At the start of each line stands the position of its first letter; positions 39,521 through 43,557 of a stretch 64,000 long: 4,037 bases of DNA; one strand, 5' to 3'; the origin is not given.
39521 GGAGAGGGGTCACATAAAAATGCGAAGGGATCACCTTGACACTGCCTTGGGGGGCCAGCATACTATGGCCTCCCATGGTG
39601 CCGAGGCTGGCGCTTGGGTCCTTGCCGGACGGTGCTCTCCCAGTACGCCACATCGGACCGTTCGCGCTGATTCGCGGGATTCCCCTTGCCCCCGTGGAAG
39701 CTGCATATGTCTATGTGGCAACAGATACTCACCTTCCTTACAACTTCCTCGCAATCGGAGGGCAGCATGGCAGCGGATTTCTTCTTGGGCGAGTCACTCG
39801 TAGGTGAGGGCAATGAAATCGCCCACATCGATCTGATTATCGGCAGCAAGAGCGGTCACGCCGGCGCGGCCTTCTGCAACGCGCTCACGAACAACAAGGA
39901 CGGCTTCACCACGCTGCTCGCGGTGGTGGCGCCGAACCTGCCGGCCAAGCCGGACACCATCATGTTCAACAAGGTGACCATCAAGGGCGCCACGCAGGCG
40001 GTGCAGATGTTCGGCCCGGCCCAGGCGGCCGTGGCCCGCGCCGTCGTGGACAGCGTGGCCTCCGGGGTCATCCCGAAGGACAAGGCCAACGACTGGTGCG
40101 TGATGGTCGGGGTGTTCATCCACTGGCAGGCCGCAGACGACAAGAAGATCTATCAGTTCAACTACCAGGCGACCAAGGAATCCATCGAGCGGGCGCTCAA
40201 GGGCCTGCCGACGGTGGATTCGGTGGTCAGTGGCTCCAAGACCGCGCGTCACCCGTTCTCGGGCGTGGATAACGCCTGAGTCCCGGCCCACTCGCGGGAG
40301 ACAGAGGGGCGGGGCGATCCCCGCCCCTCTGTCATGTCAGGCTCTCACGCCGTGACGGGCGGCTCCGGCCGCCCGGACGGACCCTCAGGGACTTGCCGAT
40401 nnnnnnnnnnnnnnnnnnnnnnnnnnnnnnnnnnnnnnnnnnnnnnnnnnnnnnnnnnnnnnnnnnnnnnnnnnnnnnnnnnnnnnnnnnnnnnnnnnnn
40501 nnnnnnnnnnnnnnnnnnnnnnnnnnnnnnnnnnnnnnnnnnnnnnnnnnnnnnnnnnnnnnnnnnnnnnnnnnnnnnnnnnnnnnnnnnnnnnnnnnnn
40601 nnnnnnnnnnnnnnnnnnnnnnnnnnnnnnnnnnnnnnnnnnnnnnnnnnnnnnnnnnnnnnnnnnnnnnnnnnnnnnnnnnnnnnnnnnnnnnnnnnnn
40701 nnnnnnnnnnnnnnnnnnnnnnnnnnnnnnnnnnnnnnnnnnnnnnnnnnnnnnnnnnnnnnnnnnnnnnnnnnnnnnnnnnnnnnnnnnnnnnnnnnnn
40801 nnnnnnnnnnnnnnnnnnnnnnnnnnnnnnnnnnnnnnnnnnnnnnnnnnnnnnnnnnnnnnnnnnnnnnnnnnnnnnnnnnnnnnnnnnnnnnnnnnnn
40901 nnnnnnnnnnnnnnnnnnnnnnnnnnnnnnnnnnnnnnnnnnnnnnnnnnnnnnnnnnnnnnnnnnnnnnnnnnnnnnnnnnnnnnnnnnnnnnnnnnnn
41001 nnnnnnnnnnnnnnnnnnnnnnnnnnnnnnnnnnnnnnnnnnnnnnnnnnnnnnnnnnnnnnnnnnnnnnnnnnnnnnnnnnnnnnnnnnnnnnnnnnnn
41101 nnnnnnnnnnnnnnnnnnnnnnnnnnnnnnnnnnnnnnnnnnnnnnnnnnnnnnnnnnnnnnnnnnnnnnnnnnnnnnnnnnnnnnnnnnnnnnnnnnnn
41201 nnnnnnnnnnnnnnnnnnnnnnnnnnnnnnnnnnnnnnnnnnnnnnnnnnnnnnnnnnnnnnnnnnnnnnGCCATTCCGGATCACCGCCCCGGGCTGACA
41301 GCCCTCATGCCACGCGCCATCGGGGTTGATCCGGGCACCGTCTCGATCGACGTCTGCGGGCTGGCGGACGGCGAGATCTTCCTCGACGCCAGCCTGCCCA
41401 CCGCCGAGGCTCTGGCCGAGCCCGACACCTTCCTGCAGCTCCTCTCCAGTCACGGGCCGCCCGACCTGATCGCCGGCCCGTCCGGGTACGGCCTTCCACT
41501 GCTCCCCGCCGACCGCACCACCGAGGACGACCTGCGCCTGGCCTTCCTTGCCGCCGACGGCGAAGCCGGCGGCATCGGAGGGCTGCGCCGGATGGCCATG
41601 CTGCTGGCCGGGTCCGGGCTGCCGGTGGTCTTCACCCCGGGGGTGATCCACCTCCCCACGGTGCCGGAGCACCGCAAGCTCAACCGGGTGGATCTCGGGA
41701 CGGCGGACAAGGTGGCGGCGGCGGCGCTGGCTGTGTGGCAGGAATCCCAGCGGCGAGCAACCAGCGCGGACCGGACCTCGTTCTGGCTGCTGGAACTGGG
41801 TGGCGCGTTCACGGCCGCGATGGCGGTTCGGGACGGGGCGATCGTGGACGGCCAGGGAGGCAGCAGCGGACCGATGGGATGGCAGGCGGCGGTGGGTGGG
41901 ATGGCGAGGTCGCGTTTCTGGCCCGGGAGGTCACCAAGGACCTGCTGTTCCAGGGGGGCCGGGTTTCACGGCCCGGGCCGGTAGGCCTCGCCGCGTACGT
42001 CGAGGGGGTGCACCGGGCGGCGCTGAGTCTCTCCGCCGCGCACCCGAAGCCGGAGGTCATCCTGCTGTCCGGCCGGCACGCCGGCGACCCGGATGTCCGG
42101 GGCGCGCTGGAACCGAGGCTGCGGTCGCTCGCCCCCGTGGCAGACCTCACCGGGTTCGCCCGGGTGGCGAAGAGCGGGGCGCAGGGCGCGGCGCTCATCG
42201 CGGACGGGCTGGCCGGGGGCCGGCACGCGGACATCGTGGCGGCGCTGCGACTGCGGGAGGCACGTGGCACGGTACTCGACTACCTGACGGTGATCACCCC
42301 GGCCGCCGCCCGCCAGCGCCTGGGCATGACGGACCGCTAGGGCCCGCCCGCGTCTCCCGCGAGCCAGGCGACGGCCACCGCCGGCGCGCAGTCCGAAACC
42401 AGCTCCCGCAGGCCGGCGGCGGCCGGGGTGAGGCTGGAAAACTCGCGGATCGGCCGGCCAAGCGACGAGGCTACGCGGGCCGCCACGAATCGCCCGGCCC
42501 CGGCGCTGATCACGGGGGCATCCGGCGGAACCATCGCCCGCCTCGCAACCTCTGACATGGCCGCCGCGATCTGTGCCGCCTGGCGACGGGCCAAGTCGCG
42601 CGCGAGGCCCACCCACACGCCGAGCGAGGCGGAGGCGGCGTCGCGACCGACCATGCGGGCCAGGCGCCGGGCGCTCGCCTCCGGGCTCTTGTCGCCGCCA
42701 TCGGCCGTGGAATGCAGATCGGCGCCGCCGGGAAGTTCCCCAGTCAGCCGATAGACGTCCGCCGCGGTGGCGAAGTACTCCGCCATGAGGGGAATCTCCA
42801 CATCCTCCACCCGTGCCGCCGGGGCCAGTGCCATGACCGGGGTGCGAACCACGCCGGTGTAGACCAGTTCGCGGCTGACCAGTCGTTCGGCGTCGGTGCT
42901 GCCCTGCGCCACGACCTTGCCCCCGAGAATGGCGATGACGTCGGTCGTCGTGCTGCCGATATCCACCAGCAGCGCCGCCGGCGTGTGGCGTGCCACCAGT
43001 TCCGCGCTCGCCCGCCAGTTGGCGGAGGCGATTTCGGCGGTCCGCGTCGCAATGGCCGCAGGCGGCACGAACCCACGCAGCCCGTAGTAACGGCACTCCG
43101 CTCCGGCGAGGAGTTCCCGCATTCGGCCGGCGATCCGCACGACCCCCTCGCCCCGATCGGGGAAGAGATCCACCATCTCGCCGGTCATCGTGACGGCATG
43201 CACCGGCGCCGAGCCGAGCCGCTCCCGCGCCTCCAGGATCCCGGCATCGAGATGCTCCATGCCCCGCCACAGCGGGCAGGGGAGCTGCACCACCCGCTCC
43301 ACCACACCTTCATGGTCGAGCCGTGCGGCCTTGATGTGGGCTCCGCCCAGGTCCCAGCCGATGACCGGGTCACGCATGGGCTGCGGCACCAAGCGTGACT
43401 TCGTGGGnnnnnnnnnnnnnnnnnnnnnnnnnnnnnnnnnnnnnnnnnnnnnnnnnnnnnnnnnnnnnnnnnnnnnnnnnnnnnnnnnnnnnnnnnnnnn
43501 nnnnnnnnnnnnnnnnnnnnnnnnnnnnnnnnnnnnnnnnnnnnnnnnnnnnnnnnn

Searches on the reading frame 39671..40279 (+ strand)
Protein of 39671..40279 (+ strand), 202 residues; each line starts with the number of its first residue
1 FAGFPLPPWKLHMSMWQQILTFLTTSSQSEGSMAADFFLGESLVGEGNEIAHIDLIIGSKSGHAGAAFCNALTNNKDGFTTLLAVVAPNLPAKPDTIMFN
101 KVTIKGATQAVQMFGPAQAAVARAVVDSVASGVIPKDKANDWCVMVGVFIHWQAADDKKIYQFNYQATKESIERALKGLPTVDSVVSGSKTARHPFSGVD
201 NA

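Call 25: search_protein_families(library=pfam, proteins=[window:39671-40279:+], max_evalue=0.001)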
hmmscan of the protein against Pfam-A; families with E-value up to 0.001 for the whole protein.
window:39671-40279:+ (202 aa): 1 family
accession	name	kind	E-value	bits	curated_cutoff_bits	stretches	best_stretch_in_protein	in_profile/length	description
PF08714.17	Fae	-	2.8e-69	232.6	27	1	40-196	2-158/159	Formaldehyde-activating enzyme (Fae)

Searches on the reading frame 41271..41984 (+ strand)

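Call 25: search_protein_families(library=pfam, proteins=[window:41271-41984:+], max_evalue=0.001)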
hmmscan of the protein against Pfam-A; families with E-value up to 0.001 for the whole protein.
window:41271-41984:+ (237 aa): 1 family
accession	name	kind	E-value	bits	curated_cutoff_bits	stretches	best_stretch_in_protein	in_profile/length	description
PF07318.18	DUF1464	-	6.2e-52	177.2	23.5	1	18-203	1-182/327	Protein of unknown function (DUF1464)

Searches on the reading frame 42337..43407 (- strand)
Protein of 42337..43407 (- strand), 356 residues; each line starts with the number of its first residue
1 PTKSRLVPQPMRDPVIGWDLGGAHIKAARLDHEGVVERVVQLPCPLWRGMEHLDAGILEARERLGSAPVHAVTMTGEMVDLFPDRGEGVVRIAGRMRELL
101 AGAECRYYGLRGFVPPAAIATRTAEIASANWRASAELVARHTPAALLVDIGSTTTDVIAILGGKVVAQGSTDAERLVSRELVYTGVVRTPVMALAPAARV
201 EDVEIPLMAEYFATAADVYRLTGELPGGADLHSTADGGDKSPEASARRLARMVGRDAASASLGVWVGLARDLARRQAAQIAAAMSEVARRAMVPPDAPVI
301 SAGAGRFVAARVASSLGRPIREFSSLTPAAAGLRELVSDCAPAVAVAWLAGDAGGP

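Call 25: search_protein_families(library=pfam, proteins=[window:42337-43407:-], max_evalue=0.001)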
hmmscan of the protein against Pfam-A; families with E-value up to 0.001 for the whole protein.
window:42337-43407:- (356 aa): 1 family
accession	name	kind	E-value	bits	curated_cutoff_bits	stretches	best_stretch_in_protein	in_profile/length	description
PF01968.24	Hydantoinase_A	-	3.7e-16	59.7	22.9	1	112-317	43-264/291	Hydantoinase/oxoprolinase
